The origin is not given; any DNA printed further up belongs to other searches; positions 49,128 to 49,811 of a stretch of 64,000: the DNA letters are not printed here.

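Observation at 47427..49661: B12-binding radical SAM enzyme fused to a SPASM-like C-terminal cysteine cluster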

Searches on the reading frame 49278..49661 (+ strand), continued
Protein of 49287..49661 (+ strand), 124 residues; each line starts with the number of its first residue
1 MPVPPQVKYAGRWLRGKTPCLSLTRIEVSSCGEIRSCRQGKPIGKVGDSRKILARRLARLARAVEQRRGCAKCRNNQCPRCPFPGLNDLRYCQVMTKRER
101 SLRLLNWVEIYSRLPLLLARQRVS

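Call 46: search_protein_families(library=ncbifam, proteins=[P0143, P0153, P0176, P0185, P0192, P0226, P0211, P0236, P0267, P0137], max_evalue=0.01)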
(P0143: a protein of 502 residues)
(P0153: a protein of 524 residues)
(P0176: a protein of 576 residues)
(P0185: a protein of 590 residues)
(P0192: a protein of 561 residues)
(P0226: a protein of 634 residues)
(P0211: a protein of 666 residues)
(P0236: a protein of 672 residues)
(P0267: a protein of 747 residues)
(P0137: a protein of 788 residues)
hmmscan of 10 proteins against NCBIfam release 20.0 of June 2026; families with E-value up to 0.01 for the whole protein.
P0143 (502 aa): 38 families (the best 25 are shown)
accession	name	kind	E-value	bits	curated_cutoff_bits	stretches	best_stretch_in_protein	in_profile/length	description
NF011529.0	PRK14968.1-3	equivalog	1.1e-18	67.3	162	1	55-141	23-108/198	putative methyltransferase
TIGR03534.1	RF_mod_PrmC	equivalog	9.6e-15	54.7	199.1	1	54-141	72-166/253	peptide chain release factor N(5)-glutamine methyltransferase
TIGR00537.1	hemK_rel_arch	hypoth_equivalog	1.2e-12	47.9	87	1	57-149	10-100/179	HemK2/MTQ2 family protein methyltransferase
TIGR01983.1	UbiG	equivalog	1.9e-11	43.7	102.95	1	63-170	46-153/228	bifunctional 2-polyprenyl-6-hydroxyphenol methylase/3-demethylubiquinol 3-O-methyltransferase UbiG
TIGR00536.1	hemK_fam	subfamily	4.4e-11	42.4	115.5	1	66-141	113-192/286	HemK family protein methyltransferase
NF001790.0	PRK00517.3-3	equivalog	4.5e-11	42.6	269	1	68-173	124-228/262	50S ribosomal protein L11 methyltransferase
NF043040.1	corrin_prot_MT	hypoth_equivalog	1.6e-10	40.8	180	1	66-170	41-149/216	corrinoid protein-associated methyltransferase CpaM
NF001785.0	PRK00517.2-2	equivalog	4.1e-10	39.3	188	1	67-175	146-250/282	50S ribosomal protein L11 methyltransferase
TIGR03533.1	L3_gln_methyl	equivalog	5.2e-10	39.1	229.7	1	62-142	117-200/284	50S ribosomal protein L3 N(5)-glutamine methyltransferase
TIGR00406.1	prmA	equivalog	4.6e-08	32.9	183.15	1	59-137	153-231/288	50S ribosomal protein L11 methyltransferase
TIGR02021.1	BchM-ChlM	equivalog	4.8e-08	32.7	158.9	1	67-137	55-124/218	magnesium protoporphyrin IX methyltransferase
NF001786.0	PRK00517.2-4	equivalog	6.1e-08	32.1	327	1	66-137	143-212/277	50S ribosomal protein L11 methyltransferase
NF001784.0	PRK00517.2-1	equivalog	1.6e-07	31.1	244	1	60-173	145-258/290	50S ribosomal protein L11 methyltransferase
NF011527.0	PRK14968.1-1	equivalog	2e-07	30.9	242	1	65-141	33-103/192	putative methyltransferase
NF041820.1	daptide_MTase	equivalog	1.8e-06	27.6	175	1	54-173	25-147/243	daptide-type RiPP biosynthesis methyltransferase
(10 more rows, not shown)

P0153 (524 aa): 17 families
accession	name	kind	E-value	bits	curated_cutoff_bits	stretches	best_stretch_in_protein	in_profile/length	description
TIGR03534.1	RF_mod_PrmC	equivalog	2.6e-12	46.7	199.1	1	53-164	73-189/253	peptide chain release factor N(5)-glutamine methyltransferase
TIGR00536.1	hemK_fam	subfamily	3.4e-11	42.8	115.5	1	67-147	117-201/286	HemK family protein methyltransferase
TIGR00537.1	hemK_rel_arch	hypoth_equivalog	5.3e-09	36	87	1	57-181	12-135/179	HemK2/MTQ2 family protein methyltransferase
NF011529.0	PRK14968.1-3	equivalog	5.4e-09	35.7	162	1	62-138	32-108/198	putative methyltransferase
TIGR03533.1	L3_gln_methyl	equivalog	1.1e-08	34.8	229.7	1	59-144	116-205/284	50S ribosomal protein L3 N(5)-glutamine methyltransferase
NF001790.0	PRK00517.3-3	equivalog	1.2e-06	28.1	269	1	67-170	125-228/262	50S ribosomal protein L11 methyltransferase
NF011527.0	PRK14968.1-1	equivalog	3.2e-06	27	242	1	57-138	24-103/192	putative methyltransferase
TIGR01983.1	UbiG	equivalog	9.2e-06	25.1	102.95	1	67-187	52-173/228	bifunctional 2-polyprenyl-6-hydroxyphenol methylase/3-demethylubiquinol 3-O-methyltransferase UbiG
NF041820.1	daptide_MTase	equivalog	1.4e-05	24.7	175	1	52-174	25-151/243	daptide-type RiPP biosynthesis methyltransferase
NF043040.1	corrin_prot_MT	hypoth_equivalog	2.9e-05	23.6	180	1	64-166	41-148/216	corrinoid protein-associated methyltransferase CpaM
NF008264.0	PRK11036.1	equivalog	0.00011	21.8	366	1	49-112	30-92/261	tRNA uridine 5-oxyacetic acid(34) methyltransferase CmoM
NF004851.0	PRK06202.1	equivalog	0.00039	19.9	243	1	60-135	56-136/237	hypothetical protein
NF007023.0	PRK09489.1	equivalog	0.0006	19.1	295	1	52-167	184-303/342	16S rRNA (guanine(1207)-N(2))-methyltransferase RsmC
TIGR00406.1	prmA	equivalog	0.0025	17.3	183.15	1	66-118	161-214/288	50S ribosomal protein L11 methyltransferase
NF002421.0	PRK01544.1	equivalog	0.0036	16.1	567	1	66-154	140-230/524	bifunctional peptide chain release factor N(5)-glutamine methyltransferase PrmC/tRNA (guanosine(46)-N7)-methyltransferase TrmB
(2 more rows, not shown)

P0176 (576 aa): 11 families
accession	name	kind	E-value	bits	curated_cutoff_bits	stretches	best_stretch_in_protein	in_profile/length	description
NF011529.0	PRK14968.1-3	equivalog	2.3e-10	40.2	162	1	91-175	24-108/198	putative methyltransferase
TIGR03534.1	RF_mod_PrmC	equivalog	1.1e-09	38.2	199.1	1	87-175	71-166/253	peptide chain release factor N(5)-glutamine methyltransferase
TIGR00537.1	hemK_rel_arch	hypoth_equivalog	1.2e-09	38.2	87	1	96-179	14-96/179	HemK2/MTQ2 family protein methyltransferase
TIGR03533.1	L3_gln_methyl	equivalog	4.4e-07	29.5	229.7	1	99-177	119-201/284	50S ribosomal protein L3 N(5)-glutamine methyltransferase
TIGR00536.1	hemK_fam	subfamily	6.7e-06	25.4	115.5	1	94-175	107-192/286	HemK family protein methyltransferase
NF001790.0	PRK00517.3-3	equivalog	7.4e-06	25.5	269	1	92-203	112-224/262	50S ribosomal protein L11 methyltransferase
NF003327.0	PRK04338.1-1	equivalog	0.00011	21.3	568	1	102-169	53-120/373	tRNA (guanine(26)-N(2))-dimethyltransferase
NF043040.1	corrin_prot_MT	hypoth_equivalog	0.0022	17.5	180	1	101-204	41-149/216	corrinoid protein-associated methyltransferase CpaM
TIGR02469.1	CbiT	equivalog_domain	0.0024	18.1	78.3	1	92-150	11-70/124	precorrin-6Y C5,15-methyltransferase (decarboxylating) subunit CbiT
NF041820.1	daptide_MTase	equivalog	0.0031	17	175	1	92-202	29-142/243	daptide-type RiPP biosynthesis methyltransferase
NF001786.0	PRK00517.2-4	equivalog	0.0051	16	327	1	100-151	142-193/277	50S ribosomal protein L11 methyltransferase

P0185 (590 aa): 29 families (the best 25 are shown)
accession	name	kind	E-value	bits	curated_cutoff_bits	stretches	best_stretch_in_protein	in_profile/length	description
NF011529.0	PRK14968.1-3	equivalog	5.5e-17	61.8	162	1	95-213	23-141/198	putative methyltransferase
TIGR00537.1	hemK_rel_arch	hypoth_equivalog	3.3e-15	56.3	87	1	101-213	14-125/179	HemK2/MTQ2 family protein methyltransferase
TIGR03534.1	RF_mod_PrmC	equivalog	8.3e-15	54.9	199.1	1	95-185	73-171/253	peptide chain release factor N(5)-glutamine methyltransferase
TIGR00536.1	hemK_fam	subfamily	5.5e-13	48.6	115.5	1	98-189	105-201/286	HemK family protein methyltransferase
TIGR03533.1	L3_gln_methyl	equivalog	1.4e-11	44.2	229.7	1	103-185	118-204/284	50S ribosomal protein L3 N(5)-glutamine methyltransferase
NF011530.0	PRK14968.1-4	equivalog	3e-09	36.5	243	1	109-213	42-142/202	putative methyltransferase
NF001790.0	PRK00517.3-3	equivalog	4.8e-09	36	269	1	109-191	125-211/262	50S ribosomal protein L11 methyltransferase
NF011527.0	PRK14968.1-1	equivalog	7.1e-09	35.6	242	1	106-213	34-136/192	putative methyltransferase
NF002421.0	PRK01544.1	equivalog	1.4e-06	27.4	567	1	109-182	141-218/524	bifunctional peptide chain release factor N(5)-glutamine methyltransferase PrmC/tRNA (guanosine(46)-N7)-methyltransferase TrmB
NF043040.1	corrin_prot_MT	hypoth_equivalog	4.8e-06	26.2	180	1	102-154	38-89/216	corrinoid protein-associated methyltransferase CpaM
NF041255.1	mycofact_MftM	equivalog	1.3e-05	24.7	200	1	106-160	139-193/289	mycofactocin oligosaccharide methyltransferase MftM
NF041820.1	daptide_MTase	equivalog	1.7e-05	24.4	175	1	95-149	26-79/243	daptide-type RiPP biosynthesis methyltransferase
TIGR01983.1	UbiG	equivalog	2.5e-05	23.7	102.95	1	109-175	52-121/228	bifunctional 2-polyprenyl-6-hydroxyphenol methylase/3-demethylubiquinol 3-O-methyltransferase UbiG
NF008264.0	PRK11036.1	equivalog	4e-05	23.2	366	1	91-154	30-92/261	tRNA uridine 5-oxyacetic acid(34) methyltransferase CmoM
TIGR02469.1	CbiT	equivalog_domain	5.4e-05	23.5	78.3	1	99-154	12-69/124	precorrin-6Y C5,15-methyltransferase (decarboxylating) subunit CbiT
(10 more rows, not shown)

P0192 (561 aa): 34 families (the best 25 are shown)
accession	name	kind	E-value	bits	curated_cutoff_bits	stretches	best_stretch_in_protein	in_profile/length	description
NF011529.0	PRK14968.1-3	equivalog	4.6e-16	58.8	162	1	107-183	32-108/198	putative methyltransferase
TIGR03534.1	RF_mod_PrmC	equivalog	6.9e-15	55.2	199.1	1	101-195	80-180/253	peptide chain release factor N(5)-glutamine methyltransferase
TIGR00537.1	hemK_rel_arch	hypoth_equivalog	1.5e-14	54.1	87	1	101-191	11-100/179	HemK2/MTQ2 family protein methyltransferase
TIGR03533.1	L3_gln_methyl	equivalog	2.7e-10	40.1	229.7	1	103-191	115-209/284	50S ribosomal protein L3 N(5)-glutamine methyltransferase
TIGR00536.1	hemK_fam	subfamily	3e-10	39.7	115.5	1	112-199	117-209/286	HemK family protein methyltransferase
NF041820.1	daptide_MTase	equivalog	3.6e-10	39.7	175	1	97-217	25-149/243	daptide-type RiPP biosynthesis methyltransferase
NF043040.1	corrin_prot_MT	hypoth_equivalog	4.1e-10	39.5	180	1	112-212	44-149/216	corrinoid protein-associated methyltransferase CpaM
NF001790.0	PRK00517.3-3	equivalog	1.5e-09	37.6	269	1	112-215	125-228/262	50S ribosomal protein L11 methyltransferase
NF007023.0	PRK09489.1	equivalog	3.7e-09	36.2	295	1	97-209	184-300/342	16S rRNA (guanine(1207)-N(2))-methyltransferase RsmC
TIGR01983.1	UbiG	equivalog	5.9e-08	32.3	102.95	1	112-213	52-154/228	bifunctional 2-polyprenyl-6-hydroxyphenol methylase/3-demethylubiquinol 3-O-methyltransferase UbiG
NF001785.0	PRK00517.2-2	equivalog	1.8e-07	30.6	188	1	112-211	148-244/282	50S ribosomal protein L11 methyltransferase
TIGR02021.1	BchM-ChlM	equivalog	1.6e-06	27.7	158.9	1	111-179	56-124/218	magnesium protoporphyrin IX methyltransferase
NF041255.1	mycofact_MftM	equivalog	2.3e-06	27.1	200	1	109-175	139-206/289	mycofactocin oligosaccharide methyltransferase MftM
NF008264.0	PRK11036.1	equivalog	4.8e-06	26.2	366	1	94-160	30-95/261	tRNA uridine 5-oxyacetic acid(34) methyltransferase CmoM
NF001784.0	PRK00517.2-1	equivalog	6.2e-06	25.9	244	1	110-216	152-259/290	50S ribosomal protein L11 methyltransferase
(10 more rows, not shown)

P0226 (634 aa): 34 families (the best 25 are shown)
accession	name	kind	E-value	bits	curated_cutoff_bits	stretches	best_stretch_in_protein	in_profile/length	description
NF011529.0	PRK14968.1-3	equivalog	4e-15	55.8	162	1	118-203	26-109/198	putative methyltransferase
TIGR03534.1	RF_mod_PrmC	equivalog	1.1e-13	51.3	199.1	1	118-208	80-172/253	peptide chain release factor N(5)-glutamine methyltransferase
TIGR00537.1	hemK_rel_arch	hypoth_equivalog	5.7e-13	49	87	1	118-211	11-101/179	HemK2/MTQ2 family protein methyltransferase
TIGR00536.1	hemK_fam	subfamily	2.1e-11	43.5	115.5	1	126-211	114-201/286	HemK family protein methyltransferase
NF043040.1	corrin_prot_MT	hypoth_equivalog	2.6e-11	43.4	180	1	126-232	41-150/216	corrinoid protein-associated methyltransferase CpaM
TIGR03533.1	L3_gln_methyl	equivalog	2e-10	40.5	229.7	1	120-206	115-203/284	50S ribosomal protein L3 N(5)-glutamine methyltransferase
TIGR01983.1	UbiG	equivalog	3.1e-09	36.5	102.95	1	127-232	50-154/228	bifunctional 2-polyprenyl-6-hydroxyphenol methylase/3-demethylubiquinol 3-O-methyltransferase UbiG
TIGR02021.1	BchM-ChlM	equivalog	7.6e-09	35.3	158.9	1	121-198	47-124/218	magnesium protoporphyrin IX methyltransferase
NF001790.0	PRK00517.3-3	equivalog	9.9e-09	34.9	269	1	127-234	123-228/262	50S ribosomal protein L11 methyltransferase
NF001784.0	PRK00517.2-1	equivalog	5.8e-08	32.6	244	1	122-199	147-228/290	50S ribosomal protein L11 methyltransferase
NF001785.0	PRK00517.2-2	equivalog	5.8e-08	32.2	188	1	127-198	146-217/282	50S ribosomal protein L11 methyltransferase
NF011528.0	PRK14968.1-2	equivalog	3.9e-07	29.8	171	1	114-205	26-120/205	putative methyltransferase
NF008264.0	PRK11036.1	equivalog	7.8e-07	28.8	366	1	111-225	30-143/261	tRNA uridine 5-oxyacetic acid(34) methyltransferase CmoM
TIGR00406.1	prmA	equivalog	8.9e-07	28.6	183.15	1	126-197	159-230/288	50S ribosomal protein L11 methyltransferase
NF011527.0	PRK14968.1-1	equivalog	2.4e-06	27.4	242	1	125-204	33-105/192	putative methyltransferase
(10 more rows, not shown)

P0211 (666 aa): 25 families
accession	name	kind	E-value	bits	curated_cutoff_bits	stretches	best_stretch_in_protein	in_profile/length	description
TIGR04479.1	bcpD_PhpK_rSAM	subfamily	2.5e-25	88.8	600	1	3-194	246-420/504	PhpK family radical SAM P-methyltransferase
TIGR03471.1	HpnJ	equivalog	2.8e-22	79.2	577.6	1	3-210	202-392/472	hopanoid biosynthesis associated radical SAM protein HpnJ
NF033070.1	rSAM_AprD4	equivalog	1.5e-16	60.4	500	1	3-188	201-371/456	AprD4 family radical SAM diol-dehydratase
NF050148.1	rSAM_ApyD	equivalog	2.9e-16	59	750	1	4-181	205-364/645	RiPP biosynthesis radical SAM protein ApyD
TIGR04013.1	B12_SAM_MJ_1487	hypoth_equivalog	3.8e-13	49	251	1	4-191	157-344/382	TIGR04013 family B12-binding domain/radical SAM domain-containing protein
NF038361.1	rSAM_Sden_1168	equivalog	9.9e-13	47.5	575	1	3-204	287-472/560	Sden_1168 family B12-binding radical SAM P-methyltransferase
TIGR02026.1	BchE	equivalog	2.7e-11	43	481.35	1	4-125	200-321/497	magnesium-protoporphyrin IX monomethyl ester anaerobic oxidative cyclase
TIGR04072.2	rSAM_ladder_B12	equivalog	2.9e-11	42.7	360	1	4-185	186-351/443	lipid biosynthesis B12-binding/radical SAM protein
TIGR04295.1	B12_rSAM_oligo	hypoth_equivalog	3e-11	42.7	400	1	3-120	205-312/422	TIGR04295 family B12-binding domain-containing radical SAM protein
TIGR04428.1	B12_rSAM_trp_MT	equivalog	4.9e-11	41.7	500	1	3-181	221-396/558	tryptophan 2-C-methyltransferase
TIGR04014.1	B12_SAM_MJ_0865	equivalog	5.5e-11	41.9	360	1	4-200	166-353/434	methyl-coenzyme M reductase glutamine C-methyltransferase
TIGR01212.1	TIGR01212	equivalog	1.6e-07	30.8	180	1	11-200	40-222/302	tRNA modification radical SAM protein MnmL/YtqA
TIGR04385.1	B12_rSAM_cofa1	equivalog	2e-07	30.6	450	1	4-183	201-364/438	B12 lower ligand biosynthesis radical SAM protein BzaD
NF045585.1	rSAM_slr0320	equivalog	3e-07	29.3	775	1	4-124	241-359/511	photosystem II high light acclimation radical SAM protein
NF053743.1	LipS2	equivalog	8.6e-06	25.4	270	1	4-199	30-208/292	LipS2 family lipoyl synthase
TIGR03975.1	rSAM_ocin_1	subfamily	0.00018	20.1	281.85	1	3-125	266-386/606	RiPP maturation radical SAM C-methyltransferase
TIGR04148.1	GG_samocin_CFB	equivalog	0.0028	16.9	300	1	445-528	300-389/411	radical SAM peptide maturase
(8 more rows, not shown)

P0236 (672 aa): 0 families

P0267 (747 aa): 0 families

P0137 (788 aa): 20 families
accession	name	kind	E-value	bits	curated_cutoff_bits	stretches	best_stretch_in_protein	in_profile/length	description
NF050148.1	rSAM_ApyD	equivalog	3e-24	85.4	750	1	51-395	66-390/645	RiPP biosynthesis radical SAM protein ApyD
TIGR04013.1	B12_SAM_MJ_1487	hypoth_equivalog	1.7e-23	83.1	251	1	58-398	40-357/382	TIGR04013 family B12-binding domain/radical SAM domain-containing protein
NF033712.0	B12_rSAM_KedN5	subfamily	2.4e-22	78.9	700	1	43-403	45-396/624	KedN5 family methylcobalamin-dependent radical SAM C-methyltransferase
TIGR04014.1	B12_SAM_MJ_0865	equivalog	4.8e-22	78.4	360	1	60-397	37-357/434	methyl-coenzyme M reductase glutamine C-methyltransferase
TIGR04479.1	bcpD_PhpK_rSAM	subfamily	1.1e-20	73.6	600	1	122-404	180-437/504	PhpK family radical SAM P-methyltransferase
TIGR04072.2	rSAM_ladder_B12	equivalog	3.7e-20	72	360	1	19-403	17-377/443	lipid biosynthesis B12-binding/radical SAM protein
TIGR03471.1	HpnJ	equivalog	6.1e-15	55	577.6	1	96-403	103-392/472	hopanoid biosynthesis associated radical SAM protein HpnJ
TIGR04367.1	HpnR_B12_rSAM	equivalog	6.1e-15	54.7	650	1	62-306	61-297/490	hopanoid C-3 methylase HpnR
TIGR02026.1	BchE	equivalog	1e-14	54.3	481.35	1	23-314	25-317/497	magnesium-protoporphyrin IX monomethyl ester anaerobic oxidative cyclase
TIGR03975.1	rSAM_ocin_1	subfamily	3.8e-14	52.1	281.85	1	48-365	117-419/606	RiPP maturation radical SAM C-methyltransferase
NF033070.1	rSAM_AprD4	equivalog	2.6e-09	36.5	500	1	160-394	173-386/456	AprD4 family radical SAM diol-dehydratase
TIGR04385.1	B12_rSAM_cofa1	equivalog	2.6e-08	33.5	450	1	85-298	94-300/438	B12 lower ligand biosynthesis radical SAM protein BzaD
NF038361.1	rSAM_Sden_1168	equivalog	1.1e-06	27.5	575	1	59-376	138-451/560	Sden_1168 family B12-binding radical SAM P-methyltransferase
TIGR04428.1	B12_rSAM_trp_MT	equivalog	2.2e-06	26.4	500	1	183-402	212-425/558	tryptophan 2-C-methyltransferase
TIGR04190.1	B12_SAM_Ta0216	equivalog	0.00013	20.7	500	1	93-205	112-238/554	TIGR04190 family B12-binding domain/radical SAM domain protein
TIGR04085.1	rSAM_more_4Fe4S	domain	0.0043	17.4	27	0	626-687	4-74/93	SPASM domain-containing protein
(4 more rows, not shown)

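Call 53: search_solved_structures(query=A4, max_evalue=10, show_alignments=5)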
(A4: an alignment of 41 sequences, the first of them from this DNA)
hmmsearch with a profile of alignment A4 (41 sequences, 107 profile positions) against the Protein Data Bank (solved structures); distinct sequences matched with E-value up to 10: 4.
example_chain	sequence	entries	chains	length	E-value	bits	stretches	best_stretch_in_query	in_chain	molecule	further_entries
2k7r_A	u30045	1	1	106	0.16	15.2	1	44-74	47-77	Primosomal protein dnaI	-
4m4w_J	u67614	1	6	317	0.21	14.8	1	44-74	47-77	Primosomal protein DnaI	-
6rx1_A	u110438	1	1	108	0.53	13.5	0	30-59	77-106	Syncytin-1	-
9l08_A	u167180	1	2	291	0.63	13.2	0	47-70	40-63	Covalently Connected Cytochrome c555 trimer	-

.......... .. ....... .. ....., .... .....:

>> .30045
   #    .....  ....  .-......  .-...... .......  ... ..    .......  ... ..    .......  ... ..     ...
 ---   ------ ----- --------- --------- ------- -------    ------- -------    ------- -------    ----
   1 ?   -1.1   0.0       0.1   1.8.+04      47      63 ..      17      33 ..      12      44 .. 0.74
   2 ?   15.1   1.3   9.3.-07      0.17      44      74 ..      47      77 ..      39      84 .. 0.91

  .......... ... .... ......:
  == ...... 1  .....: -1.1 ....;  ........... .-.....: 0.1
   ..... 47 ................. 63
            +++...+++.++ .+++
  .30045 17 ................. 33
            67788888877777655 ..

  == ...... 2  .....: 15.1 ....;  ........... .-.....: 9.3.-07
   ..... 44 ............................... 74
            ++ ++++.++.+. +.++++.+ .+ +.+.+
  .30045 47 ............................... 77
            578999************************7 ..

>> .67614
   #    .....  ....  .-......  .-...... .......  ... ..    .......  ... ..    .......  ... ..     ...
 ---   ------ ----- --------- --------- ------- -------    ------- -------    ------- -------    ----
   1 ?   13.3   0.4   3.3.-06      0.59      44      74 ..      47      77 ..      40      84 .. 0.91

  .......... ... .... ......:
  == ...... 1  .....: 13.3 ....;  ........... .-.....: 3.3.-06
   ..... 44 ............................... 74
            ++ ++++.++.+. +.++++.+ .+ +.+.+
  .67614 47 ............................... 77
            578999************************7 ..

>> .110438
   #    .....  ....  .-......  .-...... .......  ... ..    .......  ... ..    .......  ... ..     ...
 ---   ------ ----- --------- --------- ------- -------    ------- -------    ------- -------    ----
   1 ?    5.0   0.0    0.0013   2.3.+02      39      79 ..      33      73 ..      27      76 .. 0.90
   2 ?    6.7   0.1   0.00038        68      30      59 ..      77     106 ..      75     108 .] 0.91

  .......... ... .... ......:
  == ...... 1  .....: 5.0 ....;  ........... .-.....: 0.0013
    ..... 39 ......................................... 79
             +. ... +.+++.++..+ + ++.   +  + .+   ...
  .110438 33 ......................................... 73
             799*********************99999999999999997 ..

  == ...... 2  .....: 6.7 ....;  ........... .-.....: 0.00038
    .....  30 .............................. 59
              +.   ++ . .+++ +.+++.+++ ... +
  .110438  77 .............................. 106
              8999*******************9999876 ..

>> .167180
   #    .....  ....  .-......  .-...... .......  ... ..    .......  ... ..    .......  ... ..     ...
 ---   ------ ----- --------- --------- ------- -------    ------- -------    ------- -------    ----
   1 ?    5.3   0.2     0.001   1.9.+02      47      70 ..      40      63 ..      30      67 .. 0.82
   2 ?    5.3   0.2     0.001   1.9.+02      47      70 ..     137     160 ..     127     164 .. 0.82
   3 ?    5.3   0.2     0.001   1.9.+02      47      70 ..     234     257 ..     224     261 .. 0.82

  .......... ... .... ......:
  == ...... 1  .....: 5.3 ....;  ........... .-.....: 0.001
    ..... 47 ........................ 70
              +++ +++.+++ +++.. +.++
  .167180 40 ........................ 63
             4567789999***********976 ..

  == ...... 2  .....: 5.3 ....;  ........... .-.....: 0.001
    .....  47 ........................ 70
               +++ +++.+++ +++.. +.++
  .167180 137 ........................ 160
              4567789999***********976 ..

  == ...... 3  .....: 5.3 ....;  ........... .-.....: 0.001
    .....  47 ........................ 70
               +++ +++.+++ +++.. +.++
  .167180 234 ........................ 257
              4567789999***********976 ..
